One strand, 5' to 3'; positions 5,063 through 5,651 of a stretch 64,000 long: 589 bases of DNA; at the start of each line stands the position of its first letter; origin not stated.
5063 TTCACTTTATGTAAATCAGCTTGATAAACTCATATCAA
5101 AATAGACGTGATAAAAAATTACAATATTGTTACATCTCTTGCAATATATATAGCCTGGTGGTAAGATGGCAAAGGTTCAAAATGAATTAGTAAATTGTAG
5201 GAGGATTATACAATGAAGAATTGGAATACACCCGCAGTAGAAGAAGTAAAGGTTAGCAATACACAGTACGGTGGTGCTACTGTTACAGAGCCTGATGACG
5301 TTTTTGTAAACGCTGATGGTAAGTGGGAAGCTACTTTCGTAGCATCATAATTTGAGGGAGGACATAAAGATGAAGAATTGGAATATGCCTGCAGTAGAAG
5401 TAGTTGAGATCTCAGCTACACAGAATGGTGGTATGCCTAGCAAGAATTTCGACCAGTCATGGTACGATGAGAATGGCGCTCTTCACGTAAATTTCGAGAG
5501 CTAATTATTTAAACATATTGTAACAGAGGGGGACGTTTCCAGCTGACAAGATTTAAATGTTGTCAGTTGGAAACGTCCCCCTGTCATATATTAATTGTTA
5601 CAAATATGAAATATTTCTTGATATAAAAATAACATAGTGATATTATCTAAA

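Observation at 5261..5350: Leader resembles Firmicute (paeninodin-type) lasso leaders, but the invariant Asp predicts an atypical ring or cleavage site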

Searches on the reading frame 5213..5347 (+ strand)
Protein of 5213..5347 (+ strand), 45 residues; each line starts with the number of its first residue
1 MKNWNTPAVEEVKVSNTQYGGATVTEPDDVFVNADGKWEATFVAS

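Call 3: search_protein_families(library=ncbifam, proteins=[window:5213-5347:+], max_evalue=10)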
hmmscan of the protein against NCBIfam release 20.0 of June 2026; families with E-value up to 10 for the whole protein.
seq(45 aa): 1 family
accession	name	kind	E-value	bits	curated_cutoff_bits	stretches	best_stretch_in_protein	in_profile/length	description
NF033524.1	lasso_PadeA_fam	subfamily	0.016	14.9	27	1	2-30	2-29/30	paeninodin family lasso peptide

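Call 4: search_protein_families(library=pfam, proteins=[window:5213-5347:+], max_evalue=10)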
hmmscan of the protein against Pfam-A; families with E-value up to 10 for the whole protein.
seq(45 aa): 0 families

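Call 35: find_homologous_proteins(query=A3, max_evalue=0.001)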
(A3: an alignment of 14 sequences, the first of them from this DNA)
Query A3 (14 sequences) (45 aa, profile of the alignment): 61 proteins with E <= 0.001 among 152 candidates.
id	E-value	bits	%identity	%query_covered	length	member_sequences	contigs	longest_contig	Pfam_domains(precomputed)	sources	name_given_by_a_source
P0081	1.5e-20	91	43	93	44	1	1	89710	-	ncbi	-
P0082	1.3e-18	85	100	100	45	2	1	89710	-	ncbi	-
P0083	2.0e-18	84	28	96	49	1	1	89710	-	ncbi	-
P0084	6.0e-18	83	62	93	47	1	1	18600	-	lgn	-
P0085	9.4e-18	82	33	80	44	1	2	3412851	-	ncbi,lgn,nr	ncbi:hypothetical protein [Pseudobutyrivibrio xylanivorans]|nr:hypothetical protein [Pseudobutyrivib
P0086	1.5e-17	81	27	98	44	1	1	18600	-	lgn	-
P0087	2.9e-17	80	31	93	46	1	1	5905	-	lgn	-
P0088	3.2e-17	80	63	91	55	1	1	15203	-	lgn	-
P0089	4.3e-17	80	34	98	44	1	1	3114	-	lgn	-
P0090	6.8e-17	79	21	93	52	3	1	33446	-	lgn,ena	-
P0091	9.5e-17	79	51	93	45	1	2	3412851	-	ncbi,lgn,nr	ncbi:hypothetical protein [Pseudobutyrivibrio xylanivorans]|nr:hypothetical protein [Pseudobutyrivib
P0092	1.3e-16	78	55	98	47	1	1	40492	-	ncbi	-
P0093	1.3e-16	78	52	47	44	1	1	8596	-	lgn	-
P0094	1.4e-16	78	24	93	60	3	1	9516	-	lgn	-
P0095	6.0e-16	76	51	100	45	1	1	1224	-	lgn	-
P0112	8.8e-15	73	40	93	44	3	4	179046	-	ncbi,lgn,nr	ncbi:hypothetical protein [Lachnospira multipara]|nr:hypothetical protein [Lachnospira multipara]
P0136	8.1e-12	63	40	93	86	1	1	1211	-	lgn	-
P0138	4.5e-11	61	29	93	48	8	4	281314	-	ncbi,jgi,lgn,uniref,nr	ncbi:paeninodin family lasso peptide [Lachnospira pectinoschiza]|uniref:Paeninodin family lasso pept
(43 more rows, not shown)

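Call 66: search_protein_families(library=ncbifam, proteins=[P0138, P0112], max_evalue=0.1)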
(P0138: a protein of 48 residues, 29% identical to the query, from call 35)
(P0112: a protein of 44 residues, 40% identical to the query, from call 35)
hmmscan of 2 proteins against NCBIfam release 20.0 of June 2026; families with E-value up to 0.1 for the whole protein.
P0138 (48 aa): 1 family
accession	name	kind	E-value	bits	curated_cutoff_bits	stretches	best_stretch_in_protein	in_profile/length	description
NF033524.1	lasso_PadeA_fam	subfamily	3e-07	30.1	27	1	2-30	2-29/30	paeninodin family lasso peptide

P0112 (44 aa): 2 families
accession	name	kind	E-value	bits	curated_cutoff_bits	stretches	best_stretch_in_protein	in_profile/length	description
TIGR02107.1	PQQ_syn_pqqA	equivalog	0.002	18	20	0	4-13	1-10/21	pyrroloquinoline quinone precursor peptide PqqA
NF033524.1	lasso_PadeA_fam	subfamily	0.0031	17.2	27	1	2-24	2-24/30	paeninodin family lasso peptide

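Call 74: search_protein_representatives(alignment_id=A5)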
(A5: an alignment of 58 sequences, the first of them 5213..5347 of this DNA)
Query: 58 sequences, 45 profile positions. Proteins with E-value up to 0.001 (for the whole library): 228; up to 1e-10: 34; up to 1e-30: 0. The best 150 are listed.
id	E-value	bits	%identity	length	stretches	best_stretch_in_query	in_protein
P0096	1.7e-20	89.0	-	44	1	1-44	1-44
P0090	9.9e-19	83.3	-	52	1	2-44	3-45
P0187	2.9e-18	81.8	-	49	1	1-44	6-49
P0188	7.0e-17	77.4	-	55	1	2-43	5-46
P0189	7.4e-17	77.4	-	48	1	1-44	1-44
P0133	1.2e-16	76.6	-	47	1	1-44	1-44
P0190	3.2e-16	75.3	-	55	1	2-44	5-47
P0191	5.6e-16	74.5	-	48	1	1-43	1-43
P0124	1.2e-15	73.5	-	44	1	1-44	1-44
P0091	1.3e-15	73.4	-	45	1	1-44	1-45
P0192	1.3e-15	73.4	-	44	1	1-44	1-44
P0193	6.3e-15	71.2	-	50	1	1-44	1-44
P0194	3.0e-14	69.0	-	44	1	1-44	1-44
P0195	7.2e-14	67.8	-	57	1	1-44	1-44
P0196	1.3e-13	67.0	-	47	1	1-44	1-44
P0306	4.0e-06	43.0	-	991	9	21-36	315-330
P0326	2.1e-05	40.7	-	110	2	1-33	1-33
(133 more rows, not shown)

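Call 89: search_protein_families(library=pfam, proteins=[P0306, P0136, P0326], max_evalue=0.01)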
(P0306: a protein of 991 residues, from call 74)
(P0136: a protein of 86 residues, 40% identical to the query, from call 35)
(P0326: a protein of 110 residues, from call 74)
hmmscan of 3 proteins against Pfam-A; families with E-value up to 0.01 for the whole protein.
P0306 (991 aa): 3 families
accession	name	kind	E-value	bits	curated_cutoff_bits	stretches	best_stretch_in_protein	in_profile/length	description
PF13628.12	DUF4142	-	6.3e-09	36.7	27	0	441-467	68-94/138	Domain of unknown function (DUF4142)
PF11109.13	RFamide_26RFa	-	3.2e-05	24.8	25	0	692-770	37-115/131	Orexigenic neuropeptide Qrfp/P518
PF23134.2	TRIP4_3rd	-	0.0001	23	27.7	0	164-190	27-53/54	TRIP4, third domain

P0136 (86 aa): 0 families

P0326 (110 aa): 0 families

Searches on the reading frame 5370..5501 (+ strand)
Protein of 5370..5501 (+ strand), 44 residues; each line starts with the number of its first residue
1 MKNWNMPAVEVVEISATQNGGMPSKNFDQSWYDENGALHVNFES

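Call 3: search_protein_families(library=ncbifam, proteins=[window:5370-5501:+], max_evalue=10)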
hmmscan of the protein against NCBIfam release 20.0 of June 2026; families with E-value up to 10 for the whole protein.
seq(44 aa): 1 family
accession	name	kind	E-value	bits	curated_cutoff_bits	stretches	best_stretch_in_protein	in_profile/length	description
NF033524.1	lasso_PadeA_fam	subfamily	0.0065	16.2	27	1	2-20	2-20/30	paeninodin family lasso peptide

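Call 4: search_protein_families(library=pfam, proteins=[window:5370-5501:+], max_evalue=10)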
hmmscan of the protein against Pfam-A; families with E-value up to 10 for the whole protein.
seq(44 aa): 0 families
